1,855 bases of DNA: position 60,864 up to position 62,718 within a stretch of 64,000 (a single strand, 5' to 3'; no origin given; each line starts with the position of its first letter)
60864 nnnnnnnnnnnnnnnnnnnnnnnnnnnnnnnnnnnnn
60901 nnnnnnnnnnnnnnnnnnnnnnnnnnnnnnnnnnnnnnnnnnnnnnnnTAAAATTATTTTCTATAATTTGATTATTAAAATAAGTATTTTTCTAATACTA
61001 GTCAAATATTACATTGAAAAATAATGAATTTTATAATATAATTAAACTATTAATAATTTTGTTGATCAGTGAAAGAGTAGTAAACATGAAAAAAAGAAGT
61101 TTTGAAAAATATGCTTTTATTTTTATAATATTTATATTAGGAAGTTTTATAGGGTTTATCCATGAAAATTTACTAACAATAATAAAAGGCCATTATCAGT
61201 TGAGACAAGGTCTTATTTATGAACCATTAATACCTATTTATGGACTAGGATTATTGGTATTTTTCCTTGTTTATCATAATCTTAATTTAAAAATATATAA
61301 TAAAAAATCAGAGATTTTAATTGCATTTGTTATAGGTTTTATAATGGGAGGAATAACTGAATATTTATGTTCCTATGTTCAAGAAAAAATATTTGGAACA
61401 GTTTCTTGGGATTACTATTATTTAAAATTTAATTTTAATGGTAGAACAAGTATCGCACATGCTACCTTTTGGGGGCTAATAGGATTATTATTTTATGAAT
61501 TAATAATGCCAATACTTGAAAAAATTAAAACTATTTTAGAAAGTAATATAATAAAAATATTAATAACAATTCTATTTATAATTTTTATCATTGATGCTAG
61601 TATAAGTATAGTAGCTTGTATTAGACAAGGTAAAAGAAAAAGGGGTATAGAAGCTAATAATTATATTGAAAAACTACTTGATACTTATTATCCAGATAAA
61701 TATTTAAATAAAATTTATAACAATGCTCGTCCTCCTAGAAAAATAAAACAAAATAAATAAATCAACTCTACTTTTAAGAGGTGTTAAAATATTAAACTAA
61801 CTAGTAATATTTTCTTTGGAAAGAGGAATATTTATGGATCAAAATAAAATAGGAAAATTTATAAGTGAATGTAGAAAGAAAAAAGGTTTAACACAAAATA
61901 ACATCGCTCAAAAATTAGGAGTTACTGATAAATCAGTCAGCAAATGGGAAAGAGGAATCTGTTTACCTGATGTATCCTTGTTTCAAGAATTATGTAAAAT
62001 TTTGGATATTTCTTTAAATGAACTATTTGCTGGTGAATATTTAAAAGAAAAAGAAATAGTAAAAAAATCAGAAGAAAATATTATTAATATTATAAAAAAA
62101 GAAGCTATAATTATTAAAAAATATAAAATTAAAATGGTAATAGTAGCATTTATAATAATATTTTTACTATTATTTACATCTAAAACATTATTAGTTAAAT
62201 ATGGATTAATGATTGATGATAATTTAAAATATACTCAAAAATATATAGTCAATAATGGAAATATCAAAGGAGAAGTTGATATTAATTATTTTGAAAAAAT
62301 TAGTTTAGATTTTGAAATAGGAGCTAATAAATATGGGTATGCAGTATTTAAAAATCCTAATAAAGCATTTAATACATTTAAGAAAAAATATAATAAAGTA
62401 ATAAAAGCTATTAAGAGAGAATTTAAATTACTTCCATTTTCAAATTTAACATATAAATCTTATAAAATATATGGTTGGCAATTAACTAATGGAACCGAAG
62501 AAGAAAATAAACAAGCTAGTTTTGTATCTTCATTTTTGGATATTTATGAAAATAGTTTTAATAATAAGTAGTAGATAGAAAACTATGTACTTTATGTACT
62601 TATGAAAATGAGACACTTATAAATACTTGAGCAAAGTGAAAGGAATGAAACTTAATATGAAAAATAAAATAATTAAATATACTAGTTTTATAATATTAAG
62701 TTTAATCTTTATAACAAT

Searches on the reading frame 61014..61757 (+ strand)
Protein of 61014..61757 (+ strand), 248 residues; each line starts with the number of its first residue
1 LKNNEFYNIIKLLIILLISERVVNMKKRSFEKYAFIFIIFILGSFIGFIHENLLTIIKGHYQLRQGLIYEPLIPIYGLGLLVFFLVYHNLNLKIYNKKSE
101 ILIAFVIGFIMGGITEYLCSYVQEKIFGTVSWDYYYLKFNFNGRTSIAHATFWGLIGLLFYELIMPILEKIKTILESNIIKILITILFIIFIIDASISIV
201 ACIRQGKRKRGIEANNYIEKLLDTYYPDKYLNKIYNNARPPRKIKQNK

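Call 68: search_protein_families(library=pfam, proteins=[window:61014-61757:+], max_evalue=0.0001)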
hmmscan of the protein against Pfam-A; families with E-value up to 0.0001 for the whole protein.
window:61014-61757:+ (248 aa): 1 family
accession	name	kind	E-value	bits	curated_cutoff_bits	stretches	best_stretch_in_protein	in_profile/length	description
PF06541.16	ABC_trans_CmpB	-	5.3e-35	121.3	25.9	1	39-198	2-150/151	Putative ABC-transporter type IV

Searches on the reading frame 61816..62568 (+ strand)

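Call 68: search_protein_families(library=pfam, proteins=[window:61816-62568:+], max_evalue=0.0001)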
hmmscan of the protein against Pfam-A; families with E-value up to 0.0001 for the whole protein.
window:61816-62568:+ (251 aa): 3 families
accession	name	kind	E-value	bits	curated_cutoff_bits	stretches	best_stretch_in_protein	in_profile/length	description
PF01381.28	HTH_3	-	2.1e-12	47.3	23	1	16-70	1-55/55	Helix-turn-helix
PF12844.13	HTH_19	-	1.8e-09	37.8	30.2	1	13-75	1-63/64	Helix-turn-helix domain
PF13560.12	HTH_31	-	4.5e-07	30.5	27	1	13-69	3-60/64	Helix-turn-helix domain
